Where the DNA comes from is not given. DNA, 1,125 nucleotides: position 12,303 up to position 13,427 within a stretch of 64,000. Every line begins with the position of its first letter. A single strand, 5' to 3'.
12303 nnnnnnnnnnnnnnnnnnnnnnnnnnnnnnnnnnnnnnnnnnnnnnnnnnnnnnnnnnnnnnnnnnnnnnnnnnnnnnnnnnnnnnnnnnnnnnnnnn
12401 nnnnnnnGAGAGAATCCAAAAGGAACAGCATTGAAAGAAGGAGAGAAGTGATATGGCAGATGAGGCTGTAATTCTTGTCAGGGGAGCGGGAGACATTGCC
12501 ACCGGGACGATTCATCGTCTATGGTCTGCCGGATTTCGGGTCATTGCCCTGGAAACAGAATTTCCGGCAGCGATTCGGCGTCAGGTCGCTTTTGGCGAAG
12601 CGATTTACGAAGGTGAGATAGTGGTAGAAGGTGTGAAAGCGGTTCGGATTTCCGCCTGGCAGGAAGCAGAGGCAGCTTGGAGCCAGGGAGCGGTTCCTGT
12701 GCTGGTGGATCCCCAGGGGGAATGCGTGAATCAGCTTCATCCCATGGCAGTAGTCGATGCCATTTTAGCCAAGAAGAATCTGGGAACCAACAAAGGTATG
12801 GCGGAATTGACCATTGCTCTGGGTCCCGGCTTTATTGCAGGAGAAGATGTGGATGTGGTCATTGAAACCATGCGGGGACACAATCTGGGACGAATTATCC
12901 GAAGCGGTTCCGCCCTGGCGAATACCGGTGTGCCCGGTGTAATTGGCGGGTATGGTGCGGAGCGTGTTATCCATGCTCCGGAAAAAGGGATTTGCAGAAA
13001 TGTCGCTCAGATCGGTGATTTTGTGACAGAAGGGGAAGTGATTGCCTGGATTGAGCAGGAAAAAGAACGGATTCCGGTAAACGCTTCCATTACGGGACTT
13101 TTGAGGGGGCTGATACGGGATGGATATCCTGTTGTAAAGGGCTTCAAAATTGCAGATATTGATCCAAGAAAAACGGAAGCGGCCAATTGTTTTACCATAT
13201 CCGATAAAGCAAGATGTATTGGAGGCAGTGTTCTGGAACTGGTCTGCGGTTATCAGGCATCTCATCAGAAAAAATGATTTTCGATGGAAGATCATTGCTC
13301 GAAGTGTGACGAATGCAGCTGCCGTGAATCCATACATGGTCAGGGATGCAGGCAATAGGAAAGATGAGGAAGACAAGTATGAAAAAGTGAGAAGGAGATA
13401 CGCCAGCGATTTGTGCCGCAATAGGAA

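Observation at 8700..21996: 13-kb co-directional selenium plus molybdenum-cofactor supercluster (selD-yedF-csd ... yqeB ... yqeC): candidate machinery for the labile-selenium molybdenum hydroxylase cofactor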

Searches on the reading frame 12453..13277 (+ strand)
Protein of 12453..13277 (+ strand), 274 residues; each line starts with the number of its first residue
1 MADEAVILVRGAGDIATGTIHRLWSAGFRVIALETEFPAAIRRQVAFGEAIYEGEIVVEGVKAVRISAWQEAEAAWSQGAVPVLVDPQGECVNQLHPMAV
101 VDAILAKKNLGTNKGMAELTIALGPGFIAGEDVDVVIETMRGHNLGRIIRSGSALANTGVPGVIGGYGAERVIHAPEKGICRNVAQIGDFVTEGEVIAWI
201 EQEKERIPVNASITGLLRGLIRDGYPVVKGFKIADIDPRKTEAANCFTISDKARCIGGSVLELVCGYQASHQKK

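Call 4: search_protein_families(library=pfam, proteins=[window:12453-13277:+], max_evalue=0.01)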
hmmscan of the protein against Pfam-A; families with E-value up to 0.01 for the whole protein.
window:12453-13277:+ (274 aa): 1 family
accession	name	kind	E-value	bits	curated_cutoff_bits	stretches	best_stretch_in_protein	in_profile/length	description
PF00364.28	Biotin_lipoyl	-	0.00044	20.5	22.1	1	179-236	15-73/73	Biotin-requiring enzyme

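Call 6: search_protein_families(library=ncbifam, proteins=[window:12453-13277:+], max_evalue=0.001)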
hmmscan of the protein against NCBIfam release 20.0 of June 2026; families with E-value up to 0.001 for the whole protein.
window:12453-13277:+ (274 aa): 1 family
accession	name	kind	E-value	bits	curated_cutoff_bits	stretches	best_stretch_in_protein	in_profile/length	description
TIGR03309.1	matur_yqeB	equivalog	2.7e-109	364.6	220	1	7-264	1-253/256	selenium-dependent molybdenum cofactor biosynthesis protein YqeB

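Call 14: find_encoding_contigs(protein=window:12453-13277:+, flank=10000, max_places=6)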
Protein window:12453-13277:+ (274 aa): no gene with exactly this product is on record in the collection.

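Call 20: find_homologous_proteins(query=window:12453-13277:+, max_evalue=1e-10)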
Query window:12453-13277:+ (274 aa): 8000 proteins with E <= 1e-10 among 8000 candidates; the best 120 are listed.
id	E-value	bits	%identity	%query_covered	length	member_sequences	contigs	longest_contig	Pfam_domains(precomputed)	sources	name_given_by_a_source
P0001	5.4e-171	585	96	100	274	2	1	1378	-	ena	-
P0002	1.6e-164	564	-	-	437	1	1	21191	-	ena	-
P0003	3.2e-123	429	73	97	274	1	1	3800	PF25919.1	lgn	-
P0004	1.2e-120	420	71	97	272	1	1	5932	-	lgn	-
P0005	3.0e-117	409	69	97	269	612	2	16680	PF26018.1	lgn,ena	-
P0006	3.7e-117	409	72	97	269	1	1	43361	-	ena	-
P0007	4.9e-117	408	69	97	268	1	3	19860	PF00364.29,PF26018.1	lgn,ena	-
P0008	1.7e-116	407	69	98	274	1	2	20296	-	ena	-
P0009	2.4e-116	406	68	97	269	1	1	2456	-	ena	-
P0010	3.4e-116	406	71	97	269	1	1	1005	-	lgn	-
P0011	6.4e-116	405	69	97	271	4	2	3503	-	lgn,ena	-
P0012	1.9e-115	403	69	97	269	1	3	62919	PF00364.29,PF25919.1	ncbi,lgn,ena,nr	ncbi:MAG: selenium-dependent molybdenum cofactor biosynthesis protein YqeB [Eubacteriales bacterium]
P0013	3.2e-115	402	67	97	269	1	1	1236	PF26018.1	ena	-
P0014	3.2e-115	402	71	97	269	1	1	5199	-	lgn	-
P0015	3.8e-115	402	71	97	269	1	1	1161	-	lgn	-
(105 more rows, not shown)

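Call 21: search_solved_structures(query=window:12453-13277:+, max_evalue=1, show_alignments=1)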
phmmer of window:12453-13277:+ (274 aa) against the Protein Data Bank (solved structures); distinct sequences matched with E-value up to 1: 9.
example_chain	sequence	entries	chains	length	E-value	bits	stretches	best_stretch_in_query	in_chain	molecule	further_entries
3g17_A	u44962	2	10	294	0.033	17.1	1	133-224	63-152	Similar to 2-dehydropantoate 2-reductase | 2-dehydropantoate 2-reductase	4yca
4s3m_A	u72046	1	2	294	0.039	16.8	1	133-224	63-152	2-dehydropantoate 2-reductase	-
7osu_A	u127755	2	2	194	0.068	16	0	63-89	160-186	sTIM11noCys-SB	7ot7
6yqy_A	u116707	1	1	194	0.082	15.8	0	63-89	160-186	de novo designed TIM barrel sTIM11noCys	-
9rca_A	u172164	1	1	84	0.2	14.5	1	179-231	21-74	Dihydrolipoyllysine-residue succinyltransferase component of 2-oxoglutarate dehydrogenase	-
5bvl_A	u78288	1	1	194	0.3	13.9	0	63-88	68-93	designed TIM barrel sTIM11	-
7a8s_A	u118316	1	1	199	0.4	13.5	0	63-89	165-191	sTIM11_h3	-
5nen_A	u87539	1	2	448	0.47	13.3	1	159-210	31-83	Lipase C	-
9njt_A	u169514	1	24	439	0.79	12.5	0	186-233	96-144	Dihydrolipoyllysine-residue succinyltransferase component of 2-oxoglutarate dehydrogenase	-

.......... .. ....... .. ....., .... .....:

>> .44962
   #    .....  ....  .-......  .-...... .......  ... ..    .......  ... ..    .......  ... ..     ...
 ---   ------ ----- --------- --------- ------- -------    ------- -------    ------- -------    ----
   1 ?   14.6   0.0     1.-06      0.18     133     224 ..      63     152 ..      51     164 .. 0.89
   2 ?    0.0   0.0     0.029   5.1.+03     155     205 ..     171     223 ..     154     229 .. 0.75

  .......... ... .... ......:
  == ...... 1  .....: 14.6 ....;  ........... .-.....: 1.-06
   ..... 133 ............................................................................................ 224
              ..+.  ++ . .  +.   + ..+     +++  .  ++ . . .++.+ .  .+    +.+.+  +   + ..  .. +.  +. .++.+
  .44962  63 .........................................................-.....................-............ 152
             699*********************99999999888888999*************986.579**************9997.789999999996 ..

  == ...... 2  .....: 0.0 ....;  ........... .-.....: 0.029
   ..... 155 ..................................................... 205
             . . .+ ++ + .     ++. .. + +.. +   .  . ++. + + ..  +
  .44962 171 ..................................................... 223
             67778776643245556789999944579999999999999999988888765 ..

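Call 36: find_related_loci(query=A1, collection=genome_contigs, flank=10000)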
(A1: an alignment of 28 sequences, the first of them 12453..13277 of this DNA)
Query A1 (274 aa) in genome_contigs; peptide patterns used: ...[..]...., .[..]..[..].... (x = any residue, [..] = any of these).
599 stretches matched a pattern (row limit reached: there are more); 524 encode a relative of the query (tblastn E <= 1e-3); the best 80 are kept; 80 distinct loci.
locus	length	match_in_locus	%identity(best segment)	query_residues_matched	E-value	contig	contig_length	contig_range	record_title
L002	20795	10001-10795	69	1-265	5e-123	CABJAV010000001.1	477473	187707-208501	Lachnospiraceae bacterium isolate MGYG-HGUT-00136 genome assembly, contig: .20427_4_25.1, whole genome shotgun sequence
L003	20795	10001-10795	69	4-268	4e-121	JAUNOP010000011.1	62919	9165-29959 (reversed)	MAG: Eubacteriales bacterium isolate S34M_St_66 NODE_141_length_62919_cov_17.565841, whole genome shotgun sequence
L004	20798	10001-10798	68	1-265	4e-118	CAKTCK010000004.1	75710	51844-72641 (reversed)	MAG: uncultured Faecalibacterium sp. isolate REFINED_METABAT215_TOP10_CONTIGS_1500_ASSEMBLY_K77_MERGED__Hadza_MoBio_hadz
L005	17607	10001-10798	68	1-265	7e-118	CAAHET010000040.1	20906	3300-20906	MAG TPA_asm: uncultured Faecalibacterium sp., isolate HGM13298, WGS project CAAHET010000000 data, contig: SRS820629_35_k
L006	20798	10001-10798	68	1-265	2e-117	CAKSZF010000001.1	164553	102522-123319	MAG: uncultured Faecalibacterium sp. isolate REFINED_METABAT215_TOP10_CONTIGS_1500_ASSEMBLY_K77_MERGED__Nepal_MoBio_Fibe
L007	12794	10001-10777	69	7-265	6e-117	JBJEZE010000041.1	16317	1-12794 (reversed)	MAG: Butyricicoccus sp. isolate PUUB37_bin.012 NODE_2243_length_16317_cov_17.032038, whole genome shotgun sequence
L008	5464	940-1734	67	4-267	3e-117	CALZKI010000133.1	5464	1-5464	MAG: uncultured Lachnospiraceae bacterium isolate SRR3178346_bin.40_metaWRAP_v1.3_MAG genome assembly, contig: ERZ897499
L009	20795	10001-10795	67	1-264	3e-117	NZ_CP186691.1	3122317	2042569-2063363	Faecalibacterium prausnitzii strain 2 chromosome, complete genome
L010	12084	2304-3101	68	3-267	1e-116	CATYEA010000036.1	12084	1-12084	MAG TPA_asm: uncultured Lachnospiraceae bacterium isolate ERR9354063_bin.37_MetaWRAP_v1.3_MAG genome assembly, contig: E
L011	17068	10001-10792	69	7-270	8e-117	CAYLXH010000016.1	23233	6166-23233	MAG TPA_asm: uncultured Butyricicoccus sp. isolate SRP222994_co1_32 genome assembly, contig: NODE_4411_length_23233_cov_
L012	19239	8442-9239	68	1-265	9e-117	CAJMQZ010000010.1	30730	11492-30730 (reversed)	TPA_asm: uncultured bacterium isolate ERR1600666-bin.42 genome assembly, contig: NODE_1912_length_30730_cov_12.404238, w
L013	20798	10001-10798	67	1-265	2e-116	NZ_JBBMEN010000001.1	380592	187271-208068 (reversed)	Faecalibacterium intestinale strain CLA-AA-H281 CLAAAH281_contig_1_length_380592, whole genome shotgun sequence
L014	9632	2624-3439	66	1-265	4e-115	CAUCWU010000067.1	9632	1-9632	MAG TPA_asm: uncultured Lachnospiraceae bacterium isolate ERR9607163_bin.11_MetaWRAP_v1.3_MAG genome assembly, contig: E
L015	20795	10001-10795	66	1-264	4e-115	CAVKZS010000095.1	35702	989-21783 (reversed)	Eubacterium sp. CAG:38 isolate H07659-L1_cleanbin_000043 genome assembly, contig: Spades_H07659-L1_contig_515, whole gen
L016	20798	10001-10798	67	1-265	3e-115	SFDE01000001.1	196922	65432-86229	MAG: Faecalibacterium prausnitzii isolate W0P21.012 Contig10, whole genome shotgun sequence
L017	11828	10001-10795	65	1-264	1e-114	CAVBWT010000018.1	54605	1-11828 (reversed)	Lawsonibacter asaccharolyticus isolate H07663-L1_cleanbin_000015 genome assembly, contig: Spades_H07663-L1_contig_303, w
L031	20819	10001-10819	63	1-273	5e-111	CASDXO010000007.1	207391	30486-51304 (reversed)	uncultured Phascolarctobacterium sp. isolate SI.B26.metabat-bins.31 genome assembly, contig: SI.B26.metabat-bins.31.fa_k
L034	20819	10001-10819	63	1-273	9e-111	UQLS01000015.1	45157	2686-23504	uncultured Phascolarctobacterium sp. isolate UMGS411 genome assembly, contig: NODE_360_length_45157_cov_8.959581, whole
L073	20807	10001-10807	61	6-274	2e-104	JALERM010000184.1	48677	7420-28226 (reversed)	MAG: Eubacterium sp. isolate SUG269 k141_633904, whole genome shotgun sequence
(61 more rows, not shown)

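Call 39: search_protein_families(library=pfam, proteins=[L034:11864-13255:+, L073:13252-15576:+, L031:14024-14821:+, L017:814-1467:-, L031:14815-15282:+, L012:1288-3789:-, L009:1616-2536:-, L006:15790-18204:+, L034:4222-5088:-, L002:1171-2544:-], max_evalue=0.0001)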
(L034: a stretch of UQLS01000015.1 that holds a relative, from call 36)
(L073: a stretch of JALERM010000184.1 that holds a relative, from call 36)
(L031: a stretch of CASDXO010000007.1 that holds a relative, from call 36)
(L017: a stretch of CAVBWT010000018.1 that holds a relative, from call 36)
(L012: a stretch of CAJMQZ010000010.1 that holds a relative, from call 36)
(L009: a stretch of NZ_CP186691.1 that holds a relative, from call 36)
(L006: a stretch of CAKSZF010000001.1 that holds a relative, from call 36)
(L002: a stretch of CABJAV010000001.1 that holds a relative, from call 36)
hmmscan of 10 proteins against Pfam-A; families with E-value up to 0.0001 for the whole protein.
L034:11864-13255:+ (463 aa): 1 family
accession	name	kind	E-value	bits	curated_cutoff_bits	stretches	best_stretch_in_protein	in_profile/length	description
PF00860.26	Xan_ur_permease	-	1.6e-74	251.4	27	1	23-425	3-385/389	Permease family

L073:13252-15576:+ (774 aa): 3 families
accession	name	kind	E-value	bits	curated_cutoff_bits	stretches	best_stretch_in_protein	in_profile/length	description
PF02738.23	MoCoBD_1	-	7.6e-69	231.9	27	1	167-406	6-244/244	Molybdopterin cofactor-binding domain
PF20256.3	MoCoBD_2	-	3.7e-67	227.2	27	1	432-701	1-282/283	Molybdopterin cofactor-binding domain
PF01315.27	Ald_Xan_dh_C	-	3e-23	82.7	31.3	1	23-134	1-109/110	Aldehyde oxidase and xanthine dehydrogenase, a/b hammerhead domain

L031:14024-14821:+ (265 aa): 2 families
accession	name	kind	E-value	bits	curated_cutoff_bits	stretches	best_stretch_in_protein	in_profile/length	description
PF00941.27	FAD_binding_5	-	2e-21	77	27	1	7-157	5-167/170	FAD binding domain in molybdopterin dehydrogenase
PF03450.22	CO_deh_flav_C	-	1.7e-08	34.9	25.5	1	165-259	2-102/102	CO dehydrogenase flavoprotein C-terminal domain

L017:814-1467:- (217 aa): 2 families
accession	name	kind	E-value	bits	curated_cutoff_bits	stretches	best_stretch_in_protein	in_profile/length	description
PF12804.13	NTP_transf_3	-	5.8e-21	75.8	27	1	10-183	1-158/160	MobA-like NTP transferase domain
PF02348.25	CTP_transf_3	-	1.5e-05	25.3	22.6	1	24-141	15-133/217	Cytidylyltransferase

L031:14815-15282:+ (155 aa): 3 families
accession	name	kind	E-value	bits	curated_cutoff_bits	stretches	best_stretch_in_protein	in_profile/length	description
PF01799.25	Fer2_2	-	5.7e-24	84.5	30.3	1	72-142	1-74/75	[2Fe-2S] binding domain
PF00111.32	Fer2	-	1.2e-05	25.6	21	1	6-58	2-55/77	2Fe-2S iron-sulfur cluster binding domain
PF13085.11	Fer2_3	-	1.9e-05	25.1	27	1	30-77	44-90/107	2Fe-2S iron-sulfur cluster binding domain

L012:1288-3789:- (833 aa): 0 families

L009:1616-2536:- (306 aa): 0 families

L006:15790-18204:+ (804 aa): 3 families
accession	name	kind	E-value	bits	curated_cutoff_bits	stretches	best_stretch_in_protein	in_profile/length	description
PF00488.27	MutS_V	-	6.4e-34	118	30.2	1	328-510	1-185/188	MutS domain V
PF01713.27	Smr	-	8.1e-23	80.8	25.7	1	730-804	2-77/77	Smr domain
PF20297.4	MSSS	-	5.3e-10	39.3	26.8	1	642-683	1-42/42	MutS2 and Smr-associated SH3 domain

L034:4222-5088:- (288 aa): 2 families
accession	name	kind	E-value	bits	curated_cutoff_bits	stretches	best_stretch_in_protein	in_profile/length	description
PF02588.21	YitT_membrane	-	6.2e-50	169.9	24.3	1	7-212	2-204/205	Uncharacterised 5xTM membrane BCR, YitT family COG1284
PF10035.14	DUF2179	-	5.4e-12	45.8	22.8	1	219-271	2-54/55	Uncharacterized protein conserved in bacteria (DUF2179)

L002:1171-2544:- (457 aa): 1 family
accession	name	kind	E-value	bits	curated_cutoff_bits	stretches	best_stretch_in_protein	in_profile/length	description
PF01554.23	MatE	-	2.5e-39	135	24.9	2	33-192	1-160/161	MatE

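Call 48: predict_structure(alignment_id=A1)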
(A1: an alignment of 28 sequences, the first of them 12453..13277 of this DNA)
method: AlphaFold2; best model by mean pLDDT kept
length: 274 residues; sequences in the alignment: 28
mean_pLDDT: 83.5   pTM: 0.80
mean pLDDT of the five models: 83.5, 82.4, 81.9, 80.0, 79.2
residues with pLDDT >= 90: 133; 70-90: 98; 50-70: 23; < 50: 20
segments of 3 or more residues with pLDDT < 50: 141-143, 159-169
pLDDT, mean of each block of 10 residues (from residue 1): 75 88 94 84 75 90 95 96 93 93 70 92 85 85 68 63 44 88 91 96 93 88 85 82 72 84 92 62
secondary structure, 60 per line:
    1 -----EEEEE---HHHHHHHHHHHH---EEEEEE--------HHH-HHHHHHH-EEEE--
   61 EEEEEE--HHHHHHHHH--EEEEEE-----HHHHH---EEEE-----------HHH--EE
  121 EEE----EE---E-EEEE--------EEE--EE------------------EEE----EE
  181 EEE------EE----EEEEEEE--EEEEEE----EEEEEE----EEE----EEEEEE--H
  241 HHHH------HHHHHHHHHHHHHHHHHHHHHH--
elements in order: E6-10 H14-25 E29-34 H47-53 E55-58 E61-66 H69-77 E80-85 H91-95 E99-102 E119-123 E135-138 E147-149 E172-174 E179-183 E196-202 E205-210 E215-220 E225-227 E232-237 H240-244 H251-272

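Call 52: fold_search(model_id=the predicted structure, library=pdb)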
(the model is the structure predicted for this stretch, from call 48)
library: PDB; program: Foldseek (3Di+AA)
matches with E <= 10: 1964; with E <= 0.001: 50
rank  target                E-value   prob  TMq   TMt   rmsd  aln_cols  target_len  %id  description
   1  3cdx_C                1.0e-05  1.00  0.28  0.24  15.2       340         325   10  Crystal structure of succinylglutamatedesuccinylase/aspartoacylase from Rhodobacter sphaeroides (released 2008-03-11)
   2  6twm_J                1.4e-05  1.00  0.29  0.25  15.1       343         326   10  Product bound structure of the Ectoine utilization protein EutE (DoeB) from Ruegeria pomeroyi (released 2020-05-20)
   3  3cdx_D                2.3e-05  1.00  0.28  0.24  15.4       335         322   10  Crystal structure of succinylglutamatedesuccinylase/aspartoacylase from Rhodobacter sphaeroides (released 2008-03-11)
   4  2qj8_B                3.6e-05  1.00  0.29  0.27  15.4       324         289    8  Crystal structure of an aspartoacylase family protein (mlr6093) from mesorhizobium loti maff303099 at 2.00 A resolutio (released 2007-07-24)
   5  3cdx_A                3.8e-05  1.00  0.27  0.23  15.8       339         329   10  Crystal structure of succinylglutamatedesuccinylase/aspartoacylase from Rhodobacter sphaeroides (released 2008-03-11)
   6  9yx2_A                4.3e-05  1.00  0.24  0.11  16.9       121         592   26  Structure of the long chain acyl-CoA carboxylase complex from Mycobacterium smegmatis with ATP, bicarbonate, and propi (released 2025-11-26)
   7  2qj8_A                4.9e-05  1.00  0.26  0.23  16.1       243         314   11  Crystal structure of an aspartoacylase family protein (mlr6093) from mesorhizobium loti maff303099 at 2.00 A resolutio (released 2007-07-24)
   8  6twm_D                4.9e-05  1.00  0.29  0.25  15.0       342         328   11  Product bound structure of the Ectoine utilization protein EutE (DoeB) from Ruegeria pomeroyi (released 2020-05-20)
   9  9yx1_A                5.2e-05  1.00  0.24  0.13  16.0       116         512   22  Structure of the long chain acyl-CoA carboxylase complex from Mycobacterium smegmatis (released 2025-11-26)
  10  6twm_C                5.2e-05  1.00  0.29  0.25  16.1       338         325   10  Product bound structure of the Ectoine utilization protein EutE (DoeB) from Ruegeria pomeroyi (released 2020-05-20)
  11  3cdx_E                5.9e-05  0.99  0.27  0.23  15.8       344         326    9  Crystal structure of succinylglutamatedesuccinylase/aspartoacylase from Rhodobacter sphaeroides (released 2008-03-11)
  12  3cdx_B                7.1e-05  0.99  0.28  0.23  16.1       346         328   10  Crystal structure of succinylglutamatedesuccinylase/aspartoacylase from Rhodobacter sphaeroides (released 2008-03-11)
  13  3na6                  7.1e-05  0.99  0.29  0.25  14.7       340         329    9  Crystal structure of a succinylglutamate desuccinylase (TM1040_2694) from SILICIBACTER SP. TM1040 at 2.00 A resolution (released 2010-07-28)
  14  2d5d_A                7.6e-05  1.00  0.24  0.87   1.6        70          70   23  Structure of Biotin Carboxyl Carrier Protein (74Val start) from Pyrococcus horikoshi OT3 Ligand Free Form II (released 2006-05-01)
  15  3cdx_F                7.6e-05  0.99  0.27  0.23  15.8       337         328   11  Crystal structure of succinylglutamatedesuccinylase/aspartoacylase from Rhodobacter sphaeroides (released 2008-03-11)
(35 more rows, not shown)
